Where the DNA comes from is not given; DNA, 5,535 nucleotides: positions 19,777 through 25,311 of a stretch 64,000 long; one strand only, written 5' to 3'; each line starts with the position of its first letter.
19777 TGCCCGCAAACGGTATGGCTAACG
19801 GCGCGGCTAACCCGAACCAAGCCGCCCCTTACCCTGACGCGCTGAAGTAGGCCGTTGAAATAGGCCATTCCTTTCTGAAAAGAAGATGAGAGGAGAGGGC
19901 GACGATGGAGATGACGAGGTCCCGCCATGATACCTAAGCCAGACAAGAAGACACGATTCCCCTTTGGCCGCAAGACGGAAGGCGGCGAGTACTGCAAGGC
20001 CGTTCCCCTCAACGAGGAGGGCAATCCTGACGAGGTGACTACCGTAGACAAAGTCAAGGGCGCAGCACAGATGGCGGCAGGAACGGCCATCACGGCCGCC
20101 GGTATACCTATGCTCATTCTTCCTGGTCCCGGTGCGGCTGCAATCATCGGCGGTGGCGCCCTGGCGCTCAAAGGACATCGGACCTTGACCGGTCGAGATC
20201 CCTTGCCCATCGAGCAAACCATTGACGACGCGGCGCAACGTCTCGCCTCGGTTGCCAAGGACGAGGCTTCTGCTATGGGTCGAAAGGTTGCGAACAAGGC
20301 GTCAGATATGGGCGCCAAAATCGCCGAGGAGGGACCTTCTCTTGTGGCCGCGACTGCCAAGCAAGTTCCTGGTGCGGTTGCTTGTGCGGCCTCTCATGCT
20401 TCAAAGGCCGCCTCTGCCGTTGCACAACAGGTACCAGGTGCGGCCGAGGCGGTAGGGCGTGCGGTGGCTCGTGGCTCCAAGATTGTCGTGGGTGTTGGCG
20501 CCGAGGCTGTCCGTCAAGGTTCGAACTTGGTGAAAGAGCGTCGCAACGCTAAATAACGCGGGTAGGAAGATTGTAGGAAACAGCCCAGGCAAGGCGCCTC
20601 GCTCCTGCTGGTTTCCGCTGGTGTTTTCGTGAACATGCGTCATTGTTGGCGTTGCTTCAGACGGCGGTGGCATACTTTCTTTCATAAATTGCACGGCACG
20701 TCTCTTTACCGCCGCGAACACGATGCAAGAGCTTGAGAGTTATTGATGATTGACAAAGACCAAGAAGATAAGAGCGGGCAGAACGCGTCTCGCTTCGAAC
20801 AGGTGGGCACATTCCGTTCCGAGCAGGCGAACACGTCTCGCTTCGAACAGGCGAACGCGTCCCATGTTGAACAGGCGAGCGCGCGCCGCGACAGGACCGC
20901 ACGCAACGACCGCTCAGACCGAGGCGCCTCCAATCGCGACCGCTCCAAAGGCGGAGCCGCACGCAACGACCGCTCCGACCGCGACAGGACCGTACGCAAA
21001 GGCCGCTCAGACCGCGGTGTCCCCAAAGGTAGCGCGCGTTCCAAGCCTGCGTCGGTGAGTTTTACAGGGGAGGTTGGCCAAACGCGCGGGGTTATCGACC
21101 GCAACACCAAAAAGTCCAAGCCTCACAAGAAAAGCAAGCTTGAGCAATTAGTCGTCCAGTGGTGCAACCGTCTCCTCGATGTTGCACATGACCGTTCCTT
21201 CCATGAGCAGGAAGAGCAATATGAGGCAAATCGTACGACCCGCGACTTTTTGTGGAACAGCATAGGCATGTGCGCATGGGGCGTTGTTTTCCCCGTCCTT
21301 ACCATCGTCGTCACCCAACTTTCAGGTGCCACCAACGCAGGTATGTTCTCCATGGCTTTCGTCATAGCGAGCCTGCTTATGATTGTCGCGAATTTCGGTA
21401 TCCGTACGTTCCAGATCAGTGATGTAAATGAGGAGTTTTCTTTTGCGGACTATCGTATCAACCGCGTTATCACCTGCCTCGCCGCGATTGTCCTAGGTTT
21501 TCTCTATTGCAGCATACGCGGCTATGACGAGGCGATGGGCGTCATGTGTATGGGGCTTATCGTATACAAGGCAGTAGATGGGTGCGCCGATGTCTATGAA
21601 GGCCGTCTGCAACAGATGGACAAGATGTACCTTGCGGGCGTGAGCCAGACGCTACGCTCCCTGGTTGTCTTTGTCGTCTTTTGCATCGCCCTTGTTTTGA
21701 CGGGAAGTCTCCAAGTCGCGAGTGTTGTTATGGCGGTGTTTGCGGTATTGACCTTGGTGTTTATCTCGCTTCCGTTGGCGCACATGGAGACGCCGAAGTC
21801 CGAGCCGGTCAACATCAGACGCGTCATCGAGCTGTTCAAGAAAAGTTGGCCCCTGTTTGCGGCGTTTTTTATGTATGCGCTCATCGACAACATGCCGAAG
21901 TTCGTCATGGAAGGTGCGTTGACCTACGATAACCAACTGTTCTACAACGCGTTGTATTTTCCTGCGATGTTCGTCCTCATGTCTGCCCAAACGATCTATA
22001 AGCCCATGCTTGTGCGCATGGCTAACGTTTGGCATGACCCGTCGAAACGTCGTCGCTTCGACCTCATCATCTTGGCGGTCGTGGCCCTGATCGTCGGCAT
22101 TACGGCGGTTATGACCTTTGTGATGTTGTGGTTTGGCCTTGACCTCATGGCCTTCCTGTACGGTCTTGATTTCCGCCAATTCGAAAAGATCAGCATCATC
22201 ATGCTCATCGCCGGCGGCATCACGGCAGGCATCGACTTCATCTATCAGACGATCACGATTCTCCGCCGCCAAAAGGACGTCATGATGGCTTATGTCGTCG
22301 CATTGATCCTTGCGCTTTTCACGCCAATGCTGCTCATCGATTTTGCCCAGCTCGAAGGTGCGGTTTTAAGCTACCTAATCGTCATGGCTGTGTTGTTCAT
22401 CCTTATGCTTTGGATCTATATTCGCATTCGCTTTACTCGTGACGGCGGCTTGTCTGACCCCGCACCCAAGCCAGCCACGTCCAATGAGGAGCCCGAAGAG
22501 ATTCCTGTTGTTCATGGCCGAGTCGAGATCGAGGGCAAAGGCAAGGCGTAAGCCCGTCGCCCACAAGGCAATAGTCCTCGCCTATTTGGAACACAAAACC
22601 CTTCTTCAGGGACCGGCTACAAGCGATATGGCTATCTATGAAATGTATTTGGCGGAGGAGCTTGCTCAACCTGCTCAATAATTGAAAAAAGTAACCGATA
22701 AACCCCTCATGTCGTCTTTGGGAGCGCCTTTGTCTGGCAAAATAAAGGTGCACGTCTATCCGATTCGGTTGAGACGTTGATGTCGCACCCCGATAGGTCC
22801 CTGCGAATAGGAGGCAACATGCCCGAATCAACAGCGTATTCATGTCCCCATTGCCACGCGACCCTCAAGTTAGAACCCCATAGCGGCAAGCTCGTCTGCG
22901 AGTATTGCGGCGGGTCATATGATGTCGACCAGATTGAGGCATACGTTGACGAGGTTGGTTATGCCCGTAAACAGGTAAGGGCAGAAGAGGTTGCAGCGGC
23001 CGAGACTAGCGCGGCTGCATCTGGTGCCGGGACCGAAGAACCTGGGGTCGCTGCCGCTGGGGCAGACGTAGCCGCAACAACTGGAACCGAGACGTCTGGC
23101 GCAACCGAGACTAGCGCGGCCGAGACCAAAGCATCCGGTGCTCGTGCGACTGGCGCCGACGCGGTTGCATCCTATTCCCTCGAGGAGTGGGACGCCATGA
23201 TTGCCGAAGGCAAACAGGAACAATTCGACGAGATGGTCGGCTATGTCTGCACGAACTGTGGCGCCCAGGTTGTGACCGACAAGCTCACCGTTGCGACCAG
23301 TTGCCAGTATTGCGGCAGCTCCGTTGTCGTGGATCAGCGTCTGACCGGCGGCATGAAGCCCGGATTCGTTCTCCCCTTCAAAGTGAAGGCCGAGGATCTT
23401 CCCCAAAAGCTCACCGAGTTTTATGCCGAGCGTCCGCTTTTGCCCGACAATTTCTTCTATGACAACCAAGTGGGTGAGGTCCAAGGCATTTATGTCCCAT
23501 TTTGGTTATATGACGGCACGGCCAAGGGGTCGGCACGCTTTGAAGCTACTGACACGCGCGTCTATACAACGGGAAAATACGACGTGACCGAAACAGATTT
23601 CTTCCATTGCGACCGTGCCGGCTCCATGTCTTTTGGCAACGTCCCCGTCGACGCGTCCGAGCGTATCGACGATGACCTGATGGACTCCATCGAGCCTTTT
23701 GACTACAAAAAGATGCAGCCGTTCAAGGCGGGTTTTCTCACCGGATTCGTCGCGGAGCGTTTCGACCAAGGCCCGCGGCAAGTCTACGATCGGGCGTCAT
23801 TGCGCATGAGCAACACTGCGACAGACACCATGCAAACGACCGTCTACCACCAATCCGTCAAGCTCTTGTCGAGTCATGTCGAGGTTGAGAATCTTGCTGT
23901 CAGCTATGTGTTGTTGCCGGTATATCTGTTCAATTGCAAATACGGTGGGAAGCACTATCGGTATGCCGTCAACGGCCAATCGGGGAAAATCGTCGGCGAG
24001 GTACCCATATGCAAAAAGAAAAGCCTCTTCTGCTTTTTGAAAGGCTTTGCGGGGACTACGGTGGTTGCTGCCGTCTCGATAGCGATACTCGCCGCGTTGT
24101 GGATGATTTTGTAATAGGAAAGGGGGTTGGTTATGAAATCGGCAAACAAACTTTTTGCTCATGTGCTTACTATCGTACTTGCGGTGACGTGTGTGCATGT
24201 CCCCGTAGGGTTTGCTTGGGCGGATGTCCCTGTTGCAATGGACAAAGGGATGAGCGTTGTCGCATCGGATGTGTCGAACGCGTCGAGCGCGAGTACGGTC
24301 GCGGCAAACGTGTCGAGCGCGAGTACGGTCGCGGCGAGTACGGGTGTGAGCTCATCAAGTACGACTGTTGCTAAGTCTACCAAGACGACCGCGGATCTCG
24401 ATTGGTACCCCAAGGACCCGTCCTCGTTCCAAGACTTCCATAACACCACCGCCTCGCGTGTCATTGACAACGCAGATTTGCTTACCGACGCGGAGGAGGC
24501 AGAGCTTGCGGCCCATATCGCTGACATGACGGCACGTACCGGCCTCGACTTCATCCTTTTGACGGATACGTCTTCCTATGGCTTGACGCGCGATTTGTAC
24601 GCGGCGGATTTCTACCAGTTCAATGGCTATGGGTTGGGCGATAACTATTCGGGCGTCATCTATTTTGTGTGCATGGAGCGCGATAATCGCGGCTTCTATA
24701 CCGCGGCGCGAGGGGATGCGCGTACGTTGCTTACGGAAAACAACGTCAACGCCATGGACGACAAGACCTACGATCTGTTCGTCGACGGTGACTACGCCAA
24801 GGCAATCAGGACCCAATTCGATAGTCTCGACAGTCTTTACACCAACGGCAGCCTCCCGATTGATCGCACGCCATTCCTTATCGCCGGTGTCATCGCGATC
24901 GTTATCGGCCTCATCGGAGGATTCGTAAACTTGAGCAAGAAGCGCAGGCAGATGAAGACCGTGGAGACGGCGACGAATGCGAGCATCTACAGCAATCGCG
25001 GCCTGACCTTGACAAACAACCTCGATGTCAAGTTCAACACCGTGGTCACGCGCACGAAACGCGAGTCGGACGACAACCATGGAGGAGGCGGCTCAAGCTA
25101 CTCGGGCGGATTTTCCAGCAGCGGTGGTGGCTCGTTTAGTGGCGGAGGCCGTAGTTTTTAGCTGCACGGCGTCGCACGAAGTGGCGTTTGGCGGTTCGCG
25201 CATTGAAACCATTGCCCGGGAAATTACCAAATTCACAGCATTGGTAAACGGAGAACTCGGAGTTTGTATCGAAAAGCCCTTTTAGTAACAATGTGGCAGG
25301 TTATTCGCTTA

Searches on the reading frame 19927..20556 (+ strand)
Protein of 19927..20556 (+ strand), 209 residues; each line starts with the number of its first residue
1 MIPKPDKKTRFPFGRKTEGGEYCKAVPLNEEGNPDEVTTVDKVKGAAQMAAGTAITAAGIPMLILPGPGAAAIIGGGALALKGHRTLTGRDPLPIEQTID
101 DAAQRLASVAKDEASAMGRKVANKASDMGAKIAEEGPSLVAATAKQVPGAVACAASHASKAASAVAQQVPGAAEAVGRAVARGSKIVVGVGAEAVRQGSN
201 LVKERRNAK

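Call 8: search_protein_families(library=pfam, proteins=[window:19927-20556:+], max_evalue=0.01)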
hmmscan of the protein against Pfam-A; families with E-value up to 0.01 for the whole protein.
window:19927-20556:+ (209 aa): 1 family
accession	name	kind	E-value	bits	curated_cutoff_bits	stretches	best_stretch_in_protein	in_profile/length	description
PF09656.15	PGPGW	-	0.0011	19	23.3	1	50-76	6-32/53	Putative transmembrane protein (PGPGW)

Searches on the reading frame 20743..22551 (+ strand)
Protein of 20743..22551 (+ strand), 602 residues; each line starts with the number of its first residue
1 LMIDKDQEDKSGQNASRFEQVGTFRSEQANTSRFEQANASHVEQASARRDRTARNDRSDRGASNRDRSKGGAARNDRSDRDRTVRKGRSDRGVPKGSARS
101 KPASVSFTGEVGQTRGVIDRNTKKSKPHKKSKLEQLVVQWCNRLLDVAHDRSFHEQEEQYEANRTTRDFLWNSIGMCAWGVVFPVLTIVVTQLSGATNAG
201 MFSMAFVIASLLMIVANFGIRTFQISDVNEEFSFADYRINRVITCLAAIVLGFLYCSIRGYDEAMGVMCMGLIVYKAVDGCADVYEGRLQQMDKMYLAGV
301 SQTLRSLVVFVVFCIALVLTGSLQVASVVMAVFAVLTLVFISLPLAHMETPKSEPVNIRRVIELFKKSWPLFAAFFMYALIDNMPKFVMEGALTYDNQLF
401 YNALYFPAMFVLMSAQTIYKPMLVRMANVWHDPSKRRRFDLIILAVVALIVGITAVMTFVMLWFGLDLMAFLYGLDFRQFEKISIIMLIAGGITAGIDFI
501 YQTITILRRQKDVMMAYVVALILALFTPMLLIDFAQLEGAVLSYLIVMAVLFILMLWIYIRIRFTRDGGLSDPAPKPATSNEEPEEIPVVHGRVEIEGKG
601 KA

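Call 8: search_protein_families(library=pfam, proteins=[window:20743-22551:+], max_evalue=0.01)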
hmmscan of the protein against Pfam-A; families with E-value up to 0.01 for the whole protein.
window:20743-22551:+ (602 aa): 1 family
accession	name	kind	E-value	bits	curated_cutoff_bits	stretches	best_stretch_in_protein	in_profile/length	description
PF01943.22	Polysacc_synt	-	1.2e-09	38.4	28.2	1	181-421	21-268/274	Polysaccharide biosynthesis protein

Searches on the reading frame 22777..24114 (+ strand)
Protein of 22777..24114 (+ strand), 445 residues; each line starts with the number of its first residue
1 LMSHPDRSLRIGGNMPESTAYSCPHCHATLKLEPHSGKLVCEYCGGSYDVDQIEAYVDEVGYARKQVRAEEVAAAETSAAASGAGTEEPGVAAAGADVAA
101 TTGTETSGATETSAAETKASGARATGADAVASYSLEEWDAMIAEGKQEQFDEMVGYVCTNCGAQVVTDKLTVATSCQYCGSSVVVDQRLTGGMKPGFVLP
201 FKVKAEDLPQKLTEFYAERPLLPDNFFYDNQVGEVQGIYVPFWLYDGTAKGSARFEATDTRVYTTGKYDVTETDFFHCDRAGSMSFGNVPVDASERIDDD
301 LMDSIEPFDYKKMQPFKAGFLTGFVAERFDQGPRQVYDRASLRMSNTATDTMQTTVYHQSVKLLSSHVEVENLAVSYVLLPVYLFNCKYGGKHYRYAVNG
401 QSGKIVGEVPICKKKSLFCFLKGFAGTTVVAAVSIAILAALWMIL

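Call 8: search_protein_families(library=pfam, proteins=[window:22777-24114:+], max_evalue=0.01)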
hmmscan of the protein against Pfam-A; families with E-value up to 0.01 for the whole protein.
window:22777-24114:+ (445 aa): 5 families
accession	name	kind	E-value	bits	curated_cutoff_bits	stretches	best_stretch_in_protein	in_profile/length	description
PF08271.17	Zn_Ribbon_TF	-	4.8e-06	26.5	29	1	21-45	1-26/43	TFIIB zinc-binding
PF12773.13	DZR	-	0.00053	20.5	27.3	0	157-187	14-38/45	Double zinc ribbon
PF03966.22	Trm112p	-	0.00097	19.5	22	1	22-51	9-38/40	Trm112p-like protein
PF01155.25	HypA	-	0.0011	19.5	28.9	0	155-182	70-95/112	Hydrogenase/urease nickel incorporation, metallochaperone, hypA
PF23455.1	DUF7129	-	0.0035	17.5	30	0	16-47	7-36/45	Domain of unknown function (DUF7129)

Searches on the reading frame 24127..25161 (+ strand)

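Call 8: search_protein_families(library=pfam, proteins=[window:24127-25161:+], max_evalue=0.01)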
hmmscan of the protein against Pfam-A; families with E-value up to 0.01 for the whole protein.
window:24127-25161:+ (344 aa): 1 family
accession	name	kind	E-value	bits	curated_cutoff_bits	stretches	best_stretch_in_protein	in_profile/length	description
PF04536.20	TPM_phosphatase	-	3.6e-15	56.5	22.1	1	112-235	1-123/125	TPM domain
